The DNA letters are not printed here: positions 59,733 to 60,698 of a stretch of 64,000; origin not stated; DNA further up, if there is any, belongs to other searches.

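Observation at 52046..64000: Compositionally distinct carbohydrate island combining an ascorbate-family PTS, an SDR, two DeoC-type aldolases, an FGGY kinase and an ABC binding protein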

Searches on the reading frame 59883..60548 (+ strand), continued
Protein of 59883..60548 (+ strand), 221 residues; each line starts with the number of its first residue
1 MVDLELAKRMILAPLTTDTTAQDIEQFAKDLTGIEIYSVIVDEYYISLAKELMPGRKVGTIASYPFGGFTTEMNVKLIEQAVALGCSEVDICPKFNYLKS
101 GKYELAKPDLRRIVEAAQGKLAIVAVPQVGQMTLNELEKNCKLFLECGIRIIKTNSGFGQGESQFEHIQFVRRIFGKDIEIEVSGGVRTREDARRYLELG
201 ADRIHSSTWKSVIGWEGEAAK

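Call 40: search_protein_families(library=pfam, proteins=[L012:13-786:+, L012:853-2781:+, L012:7421-7756:+, L012:10189-11214:+, L017:11365-12786:+, L017:12991-14034:-, L017:14476-15468:-, L017:7881-9230:-, L017:5251-6342:+, L017:16030-16959:-], max_evalue=0.0001)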
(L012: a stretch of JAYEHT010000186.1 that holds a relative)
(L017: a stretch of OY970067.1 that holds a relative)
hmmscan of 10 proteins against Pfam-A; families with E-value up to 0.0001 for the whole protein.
L012:13-786:+ (257 aa): 1 family
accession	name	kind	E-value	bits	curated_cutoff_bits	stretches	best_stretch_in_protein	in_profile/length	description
PF02653.21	BPD_transp_2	-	1.2e-35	123.4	26.8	1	2-248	20-269/269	Branched-chain amino acid transport system / permease component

L012:853-2781:+ (642 aa): 2 families
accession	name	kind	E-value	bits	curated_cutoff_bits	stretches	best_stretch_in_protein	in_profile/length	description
PF01314.23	AFOR_C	-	4e-113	378.9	27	1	223-624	4-385/385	Aldehyde ferredoxin oxidoreductase, domains 2 & 3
PF02730.20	AFOR_N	-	1.2e-71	241.1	29.8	1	7-207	1-199/199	Aldehyde ferredoxin oxidoreductase, N-terminal domain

L012:7421-7756:+ (111 aa): 1 family
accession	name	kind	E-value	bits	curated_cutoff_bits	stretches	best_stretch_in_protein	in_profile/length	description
PF02627.25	CMD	-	2.2e-18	66.4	23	1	27-104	5-83/84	Carboxymuconolactone decarboxylase family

L012:10189-11214:+ (341 aa): 1 family
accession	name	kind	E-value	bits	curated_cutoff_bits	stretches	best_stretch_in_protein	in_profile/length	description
PF13407.12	Peripla_BP_4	-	1.3e-38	133.4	35.1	1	54-305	1-251/258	Periplasmic binding protein domain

L017:11365-12786:+ (473 aa): 2 families
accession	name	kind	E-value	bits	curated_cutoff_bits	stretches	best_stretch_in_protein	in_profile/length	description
PF00083.30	Sugar_tr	-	2.6e-48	165.5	22.3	1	70-472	44-448/452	Sugar (and other) transporter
PF07690.21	MFS_1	-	5.9e-39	134.4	33.4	2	43-399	2-314/347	Major Facilitator Superfamily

L017:12991-14034:- (347 aa): 1 family
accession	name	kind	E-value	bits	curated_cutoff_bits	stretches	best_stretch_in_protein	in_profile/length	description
PF00248.27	Aldo_ket_red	-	2.5e-65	220.9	24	1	15-314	1-289/291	Aldo/keto reductase family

L017:14476-15468:- (330 aa): 4 families
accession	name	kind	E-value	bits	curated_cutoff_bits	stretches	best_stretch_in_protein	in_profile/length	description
PF13561.12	adh_short_C2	-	3.6e-61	207.2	27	1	91-327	1-235/236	Enoyl-(Acyl carrier protein) reductase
PF00106.31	adh_short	-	1.8e-55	187.9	26.6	1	85-278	1-193/195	short chain dehydrogenase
PF23441.1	SDR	-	6.9e-09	35.9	27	1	140-326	67-254/258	SDR-like rossmann domain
PF08659.16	KR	-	7.1e-09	36.3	22.6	1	86-247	2-162/180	KR domain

L017:7881-9230:- (449 aa): 2 families
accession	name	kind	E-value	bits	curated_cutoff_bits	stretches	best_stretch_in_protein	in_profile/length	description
PF01547.30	SBP_bac_1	-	1.7e-30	107.5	26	1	64-358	10-303/307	Bacterial extracellular solute-binding protein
PF13416.11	SBP_bac_8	-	7.2e-30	105.2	27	1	66-386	1-277/279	Bacterial extracellular solute-binding protein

L017:5251-6342:+ (363 aa): 0 families

L017:16030-16959:- (309 aa): 1 family
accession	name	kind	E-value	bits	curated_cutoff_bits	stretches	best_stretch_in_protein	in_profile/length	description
PF00072.30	Response_reg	-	6.6e-60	200.6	30.2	2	5-116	1-110/111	Response regulator receiver domain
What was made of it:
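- An aldehyde:ferredoxin oxidoreductase gene sits in the Aerophobetes version (call 40).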

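Call 48: search_protein_families(library=ncbifam, proteins=[L001:6004-6705:+, L001:11322-11717:+, L001:18093-19457:+, L001:19475-19999:+, L002:19701-20474:+, L013:249-827:+, L007:6849-7559:+], max_evalue=0.00001)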
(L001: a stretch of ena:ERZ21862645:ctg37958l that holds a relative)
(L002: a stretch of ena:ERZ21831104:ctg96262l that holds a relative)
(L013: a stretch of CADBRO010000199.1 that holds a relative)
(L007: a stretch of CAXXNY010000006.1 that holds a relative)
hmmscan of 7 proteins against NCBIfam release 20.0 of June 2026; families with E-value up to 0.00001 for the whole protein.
L001:6004-6705:+ (233 aa): 13 families
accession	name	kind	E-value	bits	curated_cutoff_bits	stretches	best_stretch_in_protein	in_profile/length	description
NF004489.0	PRK05819.1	subfamily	2.9e-112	373.7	230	1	1-233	1-233/236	DeoD-type purine-nucleoside phosphorylase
TIGR00107.1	deoD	equivalog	5e-100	333.8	232.25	1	5-232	1-228/232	purine-nucleoside phosphorylase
NF009914.0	PRK13374.1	subfamily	8.5e-95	316.8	338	1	1-233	1-233/235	DeoD-type purine-nucleoside phosphorylase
TIGR01718.1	Uridine-psphlse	equivalog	7.3e-34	117.2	280.3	1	5-231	3-239/245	uridine phosphorylase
NF008383.0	PRK11178.1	equivalog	2.8e-26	92.3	262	1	5-220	8-236/254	uridine phosphorylase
NF004079.0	PRK05584.1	equivalog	8.9e-14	51.5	169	1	48-209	33-202/232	5'-methylthioadenosine/adenosylhomocysteine nucleosidase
TIGR03664.1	fut_nucase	equivalog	2e-10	40.8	124.7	1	50-205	29-201/228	futalosine hydrolase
NF011286.0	PRK14697.1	equivalog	1.5e-09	37.8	260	1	42-220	28-210/233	bifunctional 5'-methylthioadenosine/S-adenosylhomocysteine nucleosidase/phosphatase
NF005213.0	PRK06698.1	equivalog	1e-08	34.4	768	1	43-219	29-209/459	bifunctional 5'-methylthioadenosine/S-adenosylhomocysteine nucleosidase/phosphatase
TIGR01719.1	euk_UDPppase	equivalog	1.1e-08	34.8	249.95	1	51-163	73-194/287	uridine phosphorylase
TIGR01704.1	MTA_SAH-Nsdase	equivalog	1.7e-08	34.3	73.8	1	49-207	33-199/229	5'-methylthioadenosine/S-adenosylhomocysteine nucleosidase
NF005500.0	PRK07115.1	equivalog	5.3e-08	32.4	264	1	48-221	55-227/261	AMP nucleosidase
TIGR03468.1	HpnG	hypoth_equivalog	7.4e-06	25.7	187.1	0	58-207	22-158/212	hopanoid-associated phosphorylase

L001:11322-11717:+ (131 aa): 3 families
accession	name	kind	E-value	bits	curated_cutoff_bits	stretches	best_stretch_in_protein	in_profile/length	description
NF050075.1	SMU1112c_YaeR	equivalog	3.5e-11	43.4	140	1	9-124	6-125/125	SMU1112c/YaeR family gloxylase I-like metalloprotein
TIGR03081.1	metmalonyl_epim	equivalog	1.2e-08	35.6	114.95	1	9-106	4-109/129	methylmalonyl-CoA epimerase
NF008551.0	PRK11478.1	equivalog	7.5e-08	32.9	148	1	9-124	9-128/129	VOC family protein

L001:18093-19457:+ (454 aa): 46 families (the best 25 are shown)
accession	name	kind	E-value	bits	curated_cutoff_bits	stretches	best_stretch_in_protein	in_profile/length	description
TIGR01350.1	lipoamide_DH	equivalog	2.4e-137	458.4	408.8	1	6-452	2-453/461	dihydrolipoyl dehydrogenase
NF003585.0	PRK05249.1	equivalog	7.8e-92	308.3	465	1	2-446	3-450/464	Si-specific NAD(P)(+) transhydrogenase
NF004991.0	PRK06370.1-3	subfamily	4e-90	302.8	620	1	7-452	37-486/509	FAD-containing oxidoreductase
TIGR02053.1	MerA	equivalog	6.9e-88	295.7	454.45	1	7-451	2-451/465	mercury(II) reductase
NF004946.0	PRK06292.2-4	subfamily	4e-86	289.7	634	1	5-449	3-466/487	dihydrolipoyl dehydrogenase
NF005883.0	PRK07845.1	equivalog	5.6e-86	289.3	479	1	7-453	4-459/466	NAD(P)H-quinone dehydrogenase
NF004776.0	PRK06116.1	equivalog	3.1e-81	273.7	480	1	5-445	4-445/450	glutathione-disulfide reductase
TIGR01424.1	gluta_reduc_2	equivalog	4.9e-80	269.3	606.05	1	7-446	4-442/446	glutathione-disulfide reductase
NF004947.0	PRK06292.2-5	equivalog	9.9e-80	268.7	592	1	6-451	4-456/474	dihydrolipoyl dehydrogenase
NF004992.0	PRK06370.1-4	equivalog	1.2e-79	267.9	629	1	7-452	6-454/459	FAD-containing oxidoreductase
NF004943.0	PRK06292.2-1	equivalog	1e-78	265.2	432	1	5-453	3-455/456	dihydrolipoyl dehydrogenase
NF004945.0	PRK06292.2-3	equivalog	5.4e-78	262.9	494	1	7-450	5-449/457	dihydrolipoyl dehydrogenase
NF005884.0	PRK07846.1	equivalog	6.1e-75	252.6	501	1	7-446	5-444/454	mycothione reductase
TIGR03452.1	mycothione_red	equivalog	1.3e-70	238.5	635.65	1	7-446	4-445/452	mycothione reductase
NF004990.0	PRK06370.1-1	equivalog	7e-69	232.7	842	1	7-453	6-455/459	FAD-containing oxidoreductase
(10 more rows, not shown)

L001:19475-19999:+ (174 aa): 3 families
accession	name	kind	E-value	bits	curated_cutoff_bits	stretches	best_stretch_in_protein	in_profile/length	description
TIGR01909.1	C_GCAxxG_C_C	subfamily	5.6e-11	42.6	47.4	1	22-164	3-119/120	C-GCAxxG-C-C family (seleno)protein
NF045669.1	DVU1555_fam_CGA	exception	1.7e-08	34.3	103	1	14-123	8-110/140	DVU_1555 family C-GCAxxG-C-C protein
NF045501.1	HUGP_GUXX-star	exception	2.2e-06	27.4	325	1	19-150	21-140/236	HUGP/GUXX-star fusion selenoprotein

L002:19701-20474:+ (257 aa): 214 families (the best 25 are shown)
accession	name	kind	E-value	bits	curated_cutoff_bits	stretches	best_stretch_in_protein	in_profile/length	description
NF005309.0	PRK06841.1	subfamily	2.3e-49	168.2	286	1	3-253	8-252/255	GolD/DthD family dehydrogenase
NF005390.0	PRK06935.1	equivalog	8.5e-48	162.9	369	1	3-254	8-256/258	2-dehydro-3-deoxy-D-gluconate 5-dehydrogenase KduD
NF004774.0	PRK06114.1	equivalog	4.1e-46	157.4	360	1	2-254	8-260/262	SDR family oxidoreductase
NF006132.0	PRK08277.1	subfamily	7e-45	153.6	281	1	4-254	4-275/280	D-mannonate oxidoreductase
NF006070.0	PRK08213.1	subfamily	1.1e-44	152.9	279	1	4-253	6-256/259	gluconate 5-dehydrogenase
TIGR01832.1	kduD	equivalog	2.9e-44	151.4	338.85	1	6-254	1-246/248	2-dehydro-3-deoxy-D-gluconate 5-dehydrogenase KduD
NF005559.1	PRK07231.1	subfamily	1.9e-43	148.8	215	1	8-254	2-248/249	glucose 1-dehydrogenase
NF004791.0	PRK06138.1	equivalog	2e-43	148.6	312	1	8-254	3-250/252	SDR family oxidoreductase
NF005446.0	PRK07035.1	equivalog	7.6e-43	146.6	373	1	3-254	4-254/255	SDR family oxidoreductase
NF005067.0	PRK06484.1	equivalog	7.9e-42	143.5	713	1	9-254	8-252/524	short chain dehydrogenase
NF005853.0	PRK07774.1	equivalog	1.2e-40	139.6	303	1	7-255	3-248/250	SDR family oxidoreductase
NF009466.0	PRK12826.1-2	subfamily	2e-40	138.8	222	1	12-253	5-244/248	3-oxoacyl-ACP reductase FabG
NF009093.0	PRK12429.1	subfamily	1.2e-39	136.1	258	1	8-254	3-257/259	3-hydroxybutyrate dehydrogenase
TIGR01830.1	3oxo_ACP_reduc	equivalog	7.7e-39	133.8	297.75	1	14-253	2-238/239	3-oxoacyl-[acyl-carrier-protein] reductase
NF004198.0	PRK05653.1-3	equivalog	1.1e-38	133.1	296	1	8-254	5-247/248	3-oxoacyl-ACP reductase FabG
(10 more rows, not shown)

L013:249-827:+ (192 aa): 0 families

L007:6849-7559:+ (236 aa): 1 family
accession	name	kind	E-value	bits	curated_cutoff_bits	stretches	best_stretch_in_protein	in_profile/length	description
TIGR00126.1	deoC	equivalog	4.2e-40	137.5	117.3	1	9-224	5-210/211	deoxyribose-phosphate aldolase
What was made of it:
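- Closest known: Tetritol/pentitol ABC + SDR + FGGY pathways of Mycolicibacterium smegmatis. Same: SDRs downstream of the homologous modules hit the GolD/DthD model (call 48).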

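Call 61: find_encoding_contigs(protein=P0004, flank=10000, max_places=2)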
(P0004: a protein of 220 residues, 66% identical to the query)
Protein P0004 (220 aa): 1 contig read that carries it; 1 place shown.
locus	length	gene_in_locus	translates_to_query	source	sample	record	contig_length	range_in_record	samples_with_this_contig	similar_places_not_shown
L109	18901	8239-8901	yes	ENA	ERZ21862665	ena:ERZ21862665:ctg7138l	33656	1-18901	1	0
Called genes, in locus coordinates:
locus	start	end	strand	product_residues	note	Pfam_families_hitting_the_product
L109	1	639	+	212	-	?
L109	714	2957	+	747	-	PF00874:PRD (faint), PF08220:HTH_DeoR (faint), PF08279:HTH_11 (weak), PF05043:Mga (weak), PF08279:HTH_11 (weak), PF00359:PTS_EIIA_2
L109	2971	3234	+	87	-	PF00381:PTS-HPr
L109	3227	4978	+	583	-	PF05524:PEP-utilisers_N, PF00391:PEP-utilizers, PF02896:PEP-utilizers_C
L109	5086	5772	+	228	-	PF01791:DeoC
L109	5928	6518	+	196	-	-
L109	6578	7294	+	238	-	PF00392:GntR, PF07702:UTRA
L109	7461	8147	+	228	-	PF01791:DeoC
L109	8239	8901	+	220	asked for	-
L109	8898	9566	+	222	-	PF01791:DeoC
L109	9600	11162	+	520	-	PF00370:FGGY_N, PF02782:FGGY_C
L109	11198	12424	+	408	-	PF13407:Peripla_BP_4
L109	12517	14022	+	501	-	PF03193:RsgA_GTPase (faint), PF00005:ABC_tran, PF02463:SMC_N (weak), PF13304:AAA_21 (faint), PF00005:ABC_tran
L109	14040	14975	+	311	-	PF02653:BPD_transp_2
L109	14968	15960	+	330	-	PF02653:BPD_transp_2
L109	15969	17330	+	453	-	PF00890:FAD_binding_2 (faint), PF01134:GIDA (faint), PF01494:FAD_binding_3 (faint), PF03486:HI0933_like (faint), PF07992:Pyr_redox_2, PF13738:Pyr_redox_3, PF00070:Pyr_redox, PF02852:Pyr_redox_dim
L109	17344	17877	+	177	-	PF09719:C_GCAxxG_C_C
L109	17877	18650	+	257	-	PF00106:adh_short, PF01370:Epimerase (weak), PF13561:adh_short_C2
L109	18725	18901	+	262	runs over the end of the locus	PF23441:SDR, PF00106:adh_short, PF08659:KR, PF13561:adh_short_C2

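Call 67: predict_structure(alignment_id=A2)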
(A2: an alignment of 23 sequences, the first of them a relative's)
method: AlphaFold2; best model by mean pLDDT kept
length: 221 residues; sequences in the alignment: 23
mean_pLDDT: 88.5   pTM: 0.86
mean pLDDT of the five models: 88.5, 88.2, 87.7, 87.2, 86.3
residues with pLDDT >= 90: 145; 70-90: 58; 50-70: 14; < 50: 4
segments of 3 or more residues with pLDDT < 50: 218-221
pLDDT, mean of each block of 10 residues (from residue 1): 93 86 94 94 93 95 75 93 95 86 92 96 83 88 97 74 85 96 86 94 91 70 30
secondary structure, 60 per line:
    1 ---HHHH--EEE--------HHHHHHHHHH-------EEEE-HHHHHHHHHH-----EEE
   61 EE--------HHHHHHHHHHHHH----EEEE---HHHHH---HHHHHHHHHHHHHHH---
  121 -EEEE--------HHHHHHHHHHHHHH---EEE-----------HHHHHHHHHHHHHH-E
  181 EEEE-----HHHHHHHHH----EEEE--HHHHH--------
elements in order: H4-7 E10-12 H21-30 E38-41 H43-52 E58-62 H71-83 E88-91 H95-99 H103-117 E122-125 H134-147 E151-153 H165-178 E180-184 H190-198 E203-206 H209-213
